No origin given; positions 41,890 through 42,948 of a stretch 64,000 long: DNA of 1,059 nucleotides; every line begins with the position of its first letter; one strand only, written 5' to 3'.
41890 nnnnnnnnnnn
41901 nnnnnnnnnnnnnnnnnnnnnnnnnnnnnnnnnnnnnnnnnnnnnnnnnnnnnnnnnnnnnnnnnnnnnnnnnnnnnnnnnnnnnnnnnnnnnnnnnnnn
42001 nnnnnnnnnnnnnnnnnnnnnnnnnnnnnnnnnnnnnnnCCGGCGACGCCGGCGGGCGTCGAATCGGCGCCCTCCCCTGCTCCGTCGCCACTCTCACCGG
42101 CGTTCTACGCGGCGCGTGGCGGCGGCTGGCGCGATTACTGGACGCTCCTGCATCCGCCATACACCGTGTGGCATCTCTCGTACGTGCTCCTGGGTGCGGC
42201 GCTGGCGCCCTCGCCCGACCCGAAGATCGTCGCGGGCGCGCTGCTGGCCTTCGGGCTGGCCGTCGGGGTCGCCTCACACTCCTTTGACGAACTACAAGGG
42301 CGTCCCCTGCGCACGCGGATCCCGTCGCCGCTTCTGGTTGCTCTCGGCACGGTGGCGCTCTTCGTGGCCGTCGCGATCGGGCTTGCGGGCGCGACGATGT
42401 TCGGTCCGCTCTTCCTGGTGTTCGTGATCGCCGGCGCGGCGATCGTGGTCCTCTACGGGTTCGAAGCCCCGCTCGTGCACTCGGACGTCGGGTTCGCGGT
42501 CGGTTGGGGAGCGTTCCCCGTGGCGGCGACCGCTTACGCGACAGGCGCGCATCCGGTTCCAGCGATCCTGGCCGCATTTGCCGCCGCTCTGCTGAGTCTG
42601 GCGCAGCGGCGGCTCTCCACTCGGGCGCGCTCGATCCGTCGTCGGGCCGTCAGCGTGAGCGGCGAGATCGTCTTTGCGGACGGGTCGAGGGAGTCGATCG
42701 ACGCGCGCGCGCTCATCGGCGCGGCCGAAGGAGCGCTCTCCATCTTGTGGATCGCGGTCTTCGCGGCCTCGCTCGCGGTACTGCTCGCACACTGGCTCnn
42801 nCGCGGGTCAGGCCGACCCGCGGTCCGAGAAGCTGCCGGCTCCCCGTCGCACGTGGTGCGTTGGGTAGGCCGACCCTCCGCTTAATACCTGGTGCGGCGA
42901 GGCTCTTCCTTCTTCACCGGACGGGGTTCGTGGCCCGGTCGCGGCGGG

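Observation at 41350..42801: UbiE/MenG SAM-methyltransferase fused in one ORF to a 230-aa polytopic membrane domain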

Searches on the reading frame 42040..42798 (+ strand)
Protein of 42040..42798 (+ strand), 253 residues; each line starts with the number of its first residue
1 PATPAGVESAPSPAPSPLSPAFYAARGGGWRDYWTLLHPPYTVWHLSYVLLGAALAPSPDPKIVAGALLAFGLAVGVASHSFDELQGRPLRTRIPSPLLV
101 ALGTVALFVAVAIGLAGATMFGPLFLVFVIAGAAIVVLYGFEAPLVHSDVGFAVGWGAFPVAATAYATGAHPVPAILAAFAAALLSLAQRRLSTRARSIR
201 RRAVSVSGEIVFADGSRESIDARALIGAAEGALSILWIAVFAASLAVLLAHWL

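Call 3: search_protein_families(library=pfam, proteins=[window:42040-42798:+], max_evalue=1)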
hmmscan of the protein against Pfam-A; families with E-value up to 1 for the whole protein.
window:42040-42798:+ (253 aa): 0 families

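Call 4: search_protein_families(library=ncbifam, proteins=[window:42040-42798:+], max_evalue=1)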
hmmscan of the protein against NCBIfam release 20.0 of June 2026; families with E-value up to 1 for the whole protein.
window:42040-42798:+ (253 aa): 0 families

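Call 12: search_protein_representatives(protein=window:42040-42798:+)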
Query: 253 residues. Proteins with E-value up to 0.001 (for the whole library): 1013; up to 1e-10: 626; up to 1e-30: 86. The best 150 are listed.
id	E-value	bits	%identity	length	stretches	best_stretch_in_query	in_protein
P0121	6.1e-82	291.2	88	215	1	43-205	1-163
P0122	2.5e-76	272.8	76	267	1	5-172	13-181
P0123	8.6e-68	244.8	67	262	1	39-223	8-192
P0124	8.0e-62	225.3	60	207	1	49-252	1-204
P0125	1.3e-60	221.3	63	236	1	3-182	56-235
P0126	1.5e-57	211.3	63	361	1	4-161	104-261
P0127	2.9e-54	200.5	72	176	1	18-151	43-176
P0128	3.2e-53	197.1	52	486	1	19-248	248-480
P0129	4.1e-53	196.8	61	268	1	74-250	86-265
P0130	4.0e-51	190.2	50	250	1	18-247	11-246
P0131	1.0e-49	185.6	53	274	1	15-211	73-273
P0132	5.4e-49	183.3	46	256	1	12-249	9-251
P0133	8.6e-49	182.6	56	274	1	16-193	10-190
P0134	2.0e-48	181.4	47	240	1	19-247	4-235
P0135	9.3e-48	179.2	72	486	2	12-97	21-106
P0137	2.9e-47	177.6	44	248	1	10-249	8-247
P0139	5.7e-47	176.6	45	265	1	7-248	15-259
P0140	1.4e-46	175.3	51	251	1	18-251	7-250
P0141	6.8e-46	173.1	46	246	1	15-246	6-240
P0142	1.3e-45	172.2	47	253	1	12-250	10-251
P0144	1.2e-43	165.8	44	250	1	14-251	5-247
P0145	1.9e-43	165.1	49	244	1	19-244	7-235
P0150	9.9e-42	159.5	42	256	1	14-246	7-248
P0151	1.6e-41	158.8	46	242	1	18-250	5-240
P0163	1.6e-38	148.9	45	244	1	11-252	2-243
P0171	9.9e-37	143.1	40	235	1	31-249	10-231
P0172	7.1e-36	140.3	51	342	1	20-193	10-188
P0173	8.0e-36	140.1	43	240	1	19-251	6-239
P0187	3.1e-33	131.6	36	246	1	17-248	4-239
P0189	6.3e-33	130.6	51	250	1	19-199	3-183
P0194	2.4e-32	128.7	37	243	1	17-250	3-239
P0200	7.8e-32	127.0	46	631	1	10-228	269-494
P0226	3.4e-29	118.4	36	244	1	20-252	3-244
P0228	4.3e-29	118.1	46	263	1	21-207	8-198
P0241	2.8e-28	115.4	43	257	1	17-212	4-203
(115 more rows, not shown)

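Call 13: search_protein_families(library=pfam, proteins=[P0130, P0132, P0137, P0150, P0187, P0194, P0226, P0128, P0200, P0172], max_evalue=1)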
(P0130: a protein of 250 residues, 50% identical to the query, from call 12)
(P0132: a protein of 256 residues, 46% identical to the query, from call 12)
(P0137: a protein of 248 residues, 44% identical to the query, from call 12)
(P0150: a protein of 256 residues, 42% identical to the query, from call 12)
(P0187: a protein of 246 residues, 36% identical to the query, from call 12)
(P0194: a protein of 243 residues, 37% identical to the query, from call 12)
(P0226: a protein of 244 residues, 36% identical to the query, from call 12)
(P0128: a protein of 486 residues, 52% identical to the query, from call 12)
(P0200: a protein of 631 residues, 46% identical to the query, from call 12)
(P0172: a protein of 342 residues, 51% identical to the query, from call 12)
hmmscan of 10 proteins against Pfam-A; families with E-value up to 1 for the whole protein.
P0130 (250 aa): 1 family
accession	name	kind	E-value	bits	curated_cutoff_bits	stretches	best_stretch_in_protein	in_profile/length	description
PF00584.25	SecE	-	0.91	10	22.7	0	52-84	19-51/55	SecE/Sec61-gamma subunits of protein translocation complex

P0132 (256 aa): 0 families

P0137 (248 aa): 0 families

P0150 (256 aa): 2 families
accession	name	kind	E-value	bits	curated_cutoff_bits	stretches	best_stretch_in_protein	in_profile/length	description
PF01040.23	UbiA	-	0.53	10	34.2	1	44-186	3-154/250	UbiA prenyltransferase family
PF03419.18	Peptidase_U4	-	0.81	9.4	28.4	1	87-185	26-130/284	Sporulation factor SpoIIGA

P0187 (246 aa): 1 family
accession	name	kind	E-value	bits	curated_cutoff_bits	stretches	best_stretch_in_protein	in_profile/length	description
PF01040.23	UbiA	-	0.016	14.9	34.2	1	85-177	67-154/250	UbiA prenyltransferase family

P0194 (243 aa): 3 families
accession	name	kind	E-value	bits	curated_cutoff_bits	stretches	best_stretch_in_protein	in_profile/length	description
PF10658.14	DUF2484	-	0.12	13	25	1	124-180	14-69/76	Protein of unknown function (DUF2484)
PF11992.13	TgpA_N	-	0.16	11.4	30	1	36-238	4-177/333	TgpA N-terminal domain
PF10661.14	EssA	-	0.73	10.1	24.1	0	200-241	97-139/147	WXG100 protein secretion system (Wss), protein EssA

P0226 (244 aa): 1 family
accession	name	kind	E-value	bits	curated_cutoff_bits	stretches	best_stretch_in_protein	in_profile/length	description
PF02949.25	7tm_6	-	0.017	14.6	25.8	1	112-221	74-180/313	7tm Odorant receptor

P0128 (486 aa): 7 families
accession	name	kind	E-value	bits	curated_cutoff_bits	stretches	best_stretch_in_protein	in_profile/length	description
PF01209.24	Ubie_methyltran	-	7.7e-34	117.5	20.1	1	16-225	12-228/233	ubiE/COQ5 methyltransferase family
PF08241.18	Methyltransf_11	-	3.3e-23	82.6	21.2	1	56-146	1-94/95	Methyltransferase domain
PF13649.12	Methyltransf_25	-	1.3e-19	71.1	27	1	56-143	2-97/97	Methyltransferase domain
PF13489.12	Methyltransf_23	-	8e-15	55.4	27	1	42-209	11-158/164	Methyltransferase domain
PF13847.12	Methyltransf_31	-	2.7e-12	47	27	1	51-151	3-113/145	Methyltransferase domain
PF08242.18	Methyltransf_12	-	2e-11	44.9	30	1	56-145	1-98/98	Methyltransferase domain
PF01728.25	FtsJ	-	0.23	11.8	24.1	1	45-100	14-72/181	FtsJ-like methyltransferase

P0200 (631 aa): 0 families

P0172 (342 aa): 2 families
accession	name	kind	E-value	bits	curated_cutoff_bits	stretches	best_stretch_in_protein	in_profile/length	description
PF07676.18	PD40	-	1.9e-09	37.6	20.9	2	213-233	10-30/38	WD40-like Beta Propeller Repeat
PF19484.4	DUF6020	-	0.097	11.4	28.3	1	33-119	192-278/604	Family of unknown function (DUF6020)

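Call 18: search_solved_structures(query=A1, max_evalue=10)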
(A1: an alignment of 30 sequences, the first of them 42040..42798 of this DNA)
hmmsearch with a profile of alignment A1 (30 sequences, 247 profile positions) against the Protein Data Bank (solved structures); distinct sequences matched with E-value up to 10: 7.
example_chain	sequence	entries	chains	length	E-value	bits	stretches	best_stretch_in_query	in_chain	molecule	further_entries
3jth_A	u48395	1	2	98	0.65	12.6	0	6-32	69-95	Transcription activator HlyU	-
5znx_A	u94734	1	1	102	0.75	12.4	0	6-32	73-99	Transcriptional activator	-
7e7n_A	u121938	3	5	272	2.7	10.6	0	142-166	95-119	Fucose-binding lectin protein,Fucose-binding lectin protein,Fucose-binding lectin protein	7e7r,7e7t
8qbr_A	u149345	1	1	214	3.6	10.2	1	179-239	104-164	Membrane-associated protein Vipp1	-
8qbv_A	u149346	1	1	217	3.7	10.2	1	179-239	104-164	Membrane-associated protein Vipp1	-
8qbw_A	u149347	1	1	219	3.8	10.1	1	179-239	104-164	Phage shock protein A, PspA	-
6zvr_B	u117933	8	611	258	4.8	9.8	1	179-239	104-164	Vipp1 | Phage shock protein A, PspA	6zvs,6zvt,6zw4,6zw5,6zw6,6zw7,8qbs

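Call 19: find_related_loci(query=A1, collection=genome_contigs, flank=6000)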
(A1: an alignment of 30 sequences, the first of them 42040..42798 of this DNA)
Query A1 (253 aa) in genome_contigs; peptide patterns used: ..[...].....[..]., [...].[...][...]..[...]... (x = any residue, [..] = any of these).
599 stretches matched a pattern (row limit reached: there are more); 572 encode a relative of the query (tblastn E <= 1e-3); the best 80 are kept; 80 distinct loci.
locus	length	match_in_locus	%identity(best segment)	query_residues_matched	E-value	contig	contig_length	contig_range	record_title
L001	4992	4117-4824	83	18-253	2e-117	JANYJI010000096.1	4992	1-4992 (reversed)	MAG: Chloroflexi bacterium isolate GL140_3_metabinner_90 GL140_3_k141_2863798, whole genome shotgun sequence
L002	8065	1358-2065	83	18-253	1e-115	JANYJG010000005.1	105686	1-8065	MAG: Chloroflexi bacterium isolate GL140_3_metabinner_70 GL140_3_k141_3207789, whole genome shotgun sequence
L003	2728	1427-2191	79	1-253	1e-117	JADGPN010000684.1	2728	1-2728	MAG: Solirubrobacteraceae bacterium isolate Chersky.24_35 contig-100_25138, whole genome shotgun sequence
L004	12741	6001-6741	81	7-253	4e-109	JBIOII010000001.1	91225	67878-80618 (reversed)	MAG: Candidatus Limnocylindrales bacterium isolate GcC5-39 k141_2354042_length_91225_cov_44.5126, whole genome shotgun s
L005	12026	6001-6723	77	13-253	9e-108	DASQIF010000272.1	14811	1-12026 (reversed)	MAG TPA_asm: Candidatus Acidiferrales bacterium isolate SMAG_U11852 k141_990999, whole genome shotgun sequence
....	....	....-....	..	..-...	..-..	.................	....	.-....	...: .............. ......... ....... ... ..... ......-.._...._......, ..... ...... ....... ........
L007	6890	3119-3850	69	10-253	4e-96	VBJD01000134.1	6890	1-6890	MAG: Chloroflexi bacterium isolate CF_147 14_0929_05_30cm_scaffold_13671, whole genome shotgun sequence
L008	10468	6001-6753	63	2-252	3e-88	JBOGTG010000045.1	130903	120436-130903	MAG: Candidatus Limnocylindria bacterium isolate SC-S_metawrap_bin.40 k127_7615979, whole genome shotgun sequence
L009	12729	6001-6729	64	10-252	1e-86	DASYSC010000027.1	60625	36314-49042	MAG TPA_asm: Candidatus Limnocylindria bacterium isolate SMAG_U4527 k141_2914350, whole genome shotgun sequence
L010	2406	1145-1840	69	2-233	6e-86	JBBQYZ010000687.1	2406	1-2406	MAG: Gemmatimonadales bacterium isolate Co_metawrap_2188 Cmw_2188_k141_9875847_length_2406_cov_5.7885, whole genome shot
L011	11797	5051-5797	66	5-253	2e-83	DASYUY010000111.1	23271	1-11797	MAG TPA_asm: Candidatus Limnocylindria bacterium isolate SMAG_U4607 k141_2704371, whole genome shotgun sequence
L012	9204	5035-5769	67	9-253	4e-76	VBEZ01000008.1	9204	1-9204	MAG: Chloroflexi bacterium isolate CF_39 14_1009_02_40cm_scaffold_5028, whole genome shotgun sequence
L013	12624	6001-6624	69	13-220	4e-63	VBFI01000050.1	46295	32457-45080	MAG: Chloroflexi bacterium isolate CF_48 14_0929_02_20cm_scaffold_374, whole genome shotgun sequence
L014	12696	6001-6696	50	8-236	8e-61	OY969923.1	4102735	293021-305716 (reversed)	MAG: uncultured Acidimicrobiaceae bacterium isolate MFD06092.bin.1.171 genome assembly, chromosome: 1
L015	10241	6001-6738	67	8-253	2e-78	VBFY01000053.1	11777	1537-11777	MAG: Chloroflexi bacterium isolate CF_64 14_1009_16_40cm_scaffold_34830, whole genome shotgun sequence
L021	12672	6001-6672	51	20-240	5e-59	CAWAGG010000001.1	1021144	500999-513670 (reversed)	MAG: uncultured Actinomycetota bacterium isolate MFD04944.bin.2.174 genome assembly, contig: contig_19694, whole genome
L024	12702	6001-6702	51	20-248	4e-59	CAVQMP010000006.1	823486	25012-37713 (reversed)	MAG: uncultured Solirubrobacterales bacterium isolate MFD00082.bin.1.24 genome assembly, contig: contig_912, whole genom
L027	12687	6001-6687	50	11-236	1e-58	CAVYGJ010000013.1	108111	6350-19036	MAG: uncultured Chloroflexia bacterium isolate MFD00392.bin.2.363 genome assembly, contig: contig_74611, whole genome sh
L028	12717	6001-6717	50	14-247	3e-58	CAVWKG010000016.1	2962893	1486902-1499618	MAG: uncultured Acidimicrobiaceae bacterium isolate MFD00731.bin.1.113 genome assembly, contig: contig_7136, whole genom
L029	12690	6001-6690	49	14-240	6e-58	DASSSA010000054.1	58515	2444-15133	MAG TPA_asm: Actinomycetota bacterium isolate SMAG_U503 k141_180817, whole genome shotgun sequence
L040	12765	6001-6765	48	1-251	6e-57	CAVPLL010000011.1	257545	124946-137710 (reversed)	MAG: uncultured Actinomycetes bacterium isolate MFD10007.bin.2.144 genome assembly, contig: contig_72967, whole genome s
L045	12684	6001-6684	51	18-242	6e-56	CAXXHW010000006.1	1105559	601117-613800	MAG: Dehalococcoidia bacterium isolate 557c96e6-7d8d-4d87-ac40-868fa156ef41 genome assembly, contig: contig_6, whole gen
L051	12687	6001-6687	53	1-233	3e-55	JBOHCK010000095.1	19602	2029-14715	MAG: Streptosporangiaceae bacterium isolate SE1507_metabat2.bin.64 NODE_1438_length_19602_cov_5.572375, whole genome sho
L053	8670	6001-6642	52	20-230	4e-55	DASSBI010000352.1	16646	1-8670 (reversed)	MAG TPA_asm: Gaiella sp. isolate SMAG_U890 k141_601341, whole genome shotgun sequence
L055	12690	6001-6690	48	12-237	6e-55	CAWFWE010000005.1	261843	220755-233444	MAG: uncultured Actinomycetes bacterium isolate MFD04944.bin.2.69 genome assembly, contig: contig_34330, whole genome sh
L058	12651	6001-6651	54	20-233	1e-54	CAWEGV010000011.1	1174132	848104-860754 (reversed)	MAG: uncultured Actinomycetota bacterium isolate MFD09603.bin.1.83 genome assembly, contig: contig_7375, whole genome sh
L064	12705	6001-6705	50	8-240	5e-54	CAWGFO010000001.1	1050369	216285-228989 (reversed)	MAG: uncultured Actinomycetes bacterium isolate MFD05674.bin.1.236 genome assembly, contig: contig_20659, whole genome s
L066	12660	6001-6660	53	20-236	9e-54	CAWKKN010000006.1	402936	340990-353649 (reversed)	MAG: uncultured Actinomycetes bacterium isolate MFD03975.bin.2.20 genome assembly, contig: contig_68230, whole genome sh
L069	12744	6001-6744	47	5-246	2e-53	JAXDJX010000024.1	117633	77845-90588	MAG: Actinomycetota bacterium isolate BP_581 scaffold_2719826, whole genome shotgun sequence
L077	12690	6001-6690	49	5-234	1e-52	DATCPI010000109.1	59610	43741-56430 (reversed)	MAG TPA_asm: Candidatus Dormiibacterota bacterium isolate SMAG_U7223 k141_26689, whole genome shotgun sequence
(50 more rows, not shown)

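Call 24: search_protein_families(library=pfam, proteins=[L014:3950-5320:-, L029:3469-4431:+, L055:6738-7250:-, L021:9828-11219:-, L058:9445-10944:-, L040:4468-5244:+, L069:2831-3532:-, L028:4314-4727:+, L066:1832-2986:+, L064:4175-4630:-], max_evalue=0.001)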
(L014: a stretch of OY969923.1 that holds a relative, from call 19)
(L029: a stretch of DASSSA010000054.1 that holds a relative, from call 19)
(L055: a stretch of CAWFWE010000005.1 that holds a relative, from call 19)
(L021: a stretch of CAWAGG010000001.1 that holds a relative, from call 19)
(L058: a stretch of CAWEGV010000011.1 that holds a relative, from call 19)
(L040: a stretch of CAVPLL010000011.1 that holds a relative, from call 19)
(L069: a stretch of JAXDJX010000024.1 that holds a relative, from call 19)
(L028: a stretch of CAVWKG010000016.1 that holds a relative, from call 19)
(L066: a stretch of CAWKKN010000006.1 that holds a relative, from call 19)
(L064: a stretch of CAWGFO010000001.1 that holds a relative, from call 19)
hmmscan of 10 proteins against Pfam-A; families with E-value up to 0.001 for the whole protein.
L014:3950-5320:- (457 aa): 10 families
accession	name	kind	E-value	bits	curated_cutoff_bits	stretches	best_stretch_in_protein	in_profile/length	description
PF01494.25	FAD_binding_3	-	4.2e-17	62.8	22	1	43-203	2-169/349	FAD binding domain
PF12831.13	FAD_oxidored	-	1.3e-06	28.4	27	1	44-76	1-33/416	FAD dependent oxidoreductase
PF00890.30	FAD_binding_2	-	7.8e-06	25.8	20.4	1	44-74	1-31/414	FAD binding domain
PF01266.30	DAO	-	8.3e-06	26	27.9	1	44-77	1-34/353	FAD dependent oxidoreductase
PF01134.28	GIDA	-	2.7e-05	23.9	22.1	1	44-71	1-28/391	Glucose inhibited division protein A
PF13450.12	NAD_binding_8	-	2.8e-05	24.7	21.9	1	47-75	1-29/68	NAD(P)-binding Rossmann-like domain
PF07992.20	Pyr_redox_2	-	3.2e-05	24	26.1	1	43-75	1-34/291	Pyridine nucleotide-disulphide oxidoreductase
PF03486.20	HI0933_like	-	4.2e-05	23.6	50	1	44-77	2-35/244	HI0933-like protein Rossmann domain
PF04820.20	Trp_halogenase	-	0.00025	20.5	21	0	44-79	1-40/458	Tryptophan halogenase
PF22578.2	GGR_cat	-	0.00035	20.8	27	1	240-264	31-55/88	Geranylgeranyl reductase catalytic domain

L029:3469-4431:+ (321 aa): 1 family
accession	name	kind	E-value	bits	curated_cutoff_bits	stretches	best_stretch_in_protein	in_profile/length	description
PF09995.15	MPAB_Lcp_cat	-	9.6e-53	180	23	1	54-281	1-230/231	ER-bound oxygenase mpaB/B'/Rubber oxygenase, catalytic domain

L055:6738-7250:- (171 aa): 1 family
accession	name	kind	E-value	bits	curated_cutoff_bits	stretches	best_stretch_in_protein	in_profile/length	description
PF10604.15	Polyketide_cyc2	-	0.00022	22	27.4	1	25-165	5-141/142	Polyketide cyclase / dehydrase and lipid transport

L021:9828-11219:- (464 aa): 4 families
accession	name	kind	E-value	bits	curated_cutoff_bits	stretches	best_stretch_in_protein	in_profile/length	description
PF00005.33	ABC_tran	-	7.3e-26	91.8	25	1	166-321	2-137/137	ABC transporter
PF08352.17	oligo_HPY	-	1e-14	55.1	27.1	1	373-435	2-65/65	Oligopeptide/dipeptide transporter, C-terminal region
PF00528.27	BPD_transp_1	-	1.9e-12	47.7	26.4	1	4-118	78-183/184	Binding-protein-dependent transport system inner membrane component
PF13304.12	AAA_21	-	2.5e-08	34.8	27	1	285-355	230-301/304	AAA domain, putative AbiEii toxin, Type IV TA system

L058:9445-10944:- (500 aa): 1 family
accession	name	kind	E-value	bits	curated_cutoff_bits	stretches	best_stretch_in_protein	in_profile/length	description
PF00990.26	GGDEF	-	6.5e-44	150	23.8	1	316-476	3-161/161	Diguanylate cyclase, GGDEF domain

L040:4468-5244:+ (259 aa): 4 families
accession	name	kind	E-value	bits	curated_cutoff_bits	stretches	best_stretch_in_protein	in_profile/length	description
PF13344.12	Hydrolase_6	-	2e-23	82.8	27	1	7-105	1-99/101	Haloacid dehalogenase-like hydrolase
PF13242.12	Hydrolase_like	-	2.5e-21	75.8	22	1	178-252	1-75/75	HAD-hyrolase-like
PF00702.32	Hydrolase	-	3.7e-11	44.2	26.4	1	4-218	1-190/191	haloacid dehalogenase-like hydrolase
PF13419.12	HAD_2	-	6.9e-06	26.7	23.8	0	173-224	127-177/178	Haloacid dehalogenase-like hydrolase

L069:2831-3532:- (234 aa): 1 family
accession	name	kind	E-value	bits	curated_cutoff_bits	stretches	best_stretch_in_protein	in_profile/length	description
PF17248.7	DUF5317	-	1.5e-23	83.9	25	1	69-178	34-150/151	Family of unknown function (DUF5317)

L028:4314-4727:+ (138 aa): 0 families

L066:1832-2986:+ (385 aa): 3 families
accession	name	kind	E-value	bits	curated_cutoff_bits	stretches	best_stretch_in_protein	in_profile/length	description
PF02518.31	HATPase_c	-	1.6e-12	48.3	26.4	1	249-338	5-110/111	Histidine kinase-, DNA gyrase B-, and HSP90-like ATPase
PF07730.19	HisKA_3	-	8.3e-11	42.7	24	1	141-207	1-66/68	Histidine kinase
PF13581.12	HATPase_c_2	-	0.00063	20.2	27.4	0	233-309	15-106/127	Histidine kinase-like ATPase domain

L064:4175-4630:- (152 aa): 0 families

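Call 25: predict_structure(alignment_id=A1)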
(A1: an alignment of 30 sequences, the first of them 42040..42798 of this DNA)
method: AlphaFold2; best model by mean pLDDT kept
length: 253 residues; sequences in the alignment: 30
mean_pLDDT: 95.3   pTM: 0.89
mean pLDDT of the five models: 95.3, 95.0, 94.5, 94.3, 93.9
residues with pLDDT >= 90: 229; 70-90: 20; 50-70: 4; < 50: 0
segments of 3 or more residues with pLDDT < 50: none
pLDDT, mean of each block of 10 residues (from residue 1): 74 85 87 96 98 98 98 97 95 97 98 98 98 96 94 98 98 98 98 96 95 97 96 97 98 95
secondary structure, 60 per line:
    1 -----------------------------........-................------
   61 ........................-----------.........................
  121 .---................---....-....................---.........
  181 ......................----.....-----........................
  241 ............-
elements in order: H30-37 H39-54 H61-84 H96-121 H125-140 H144-147 H149-168 H172-202 E207-211 E217-221 H222-252
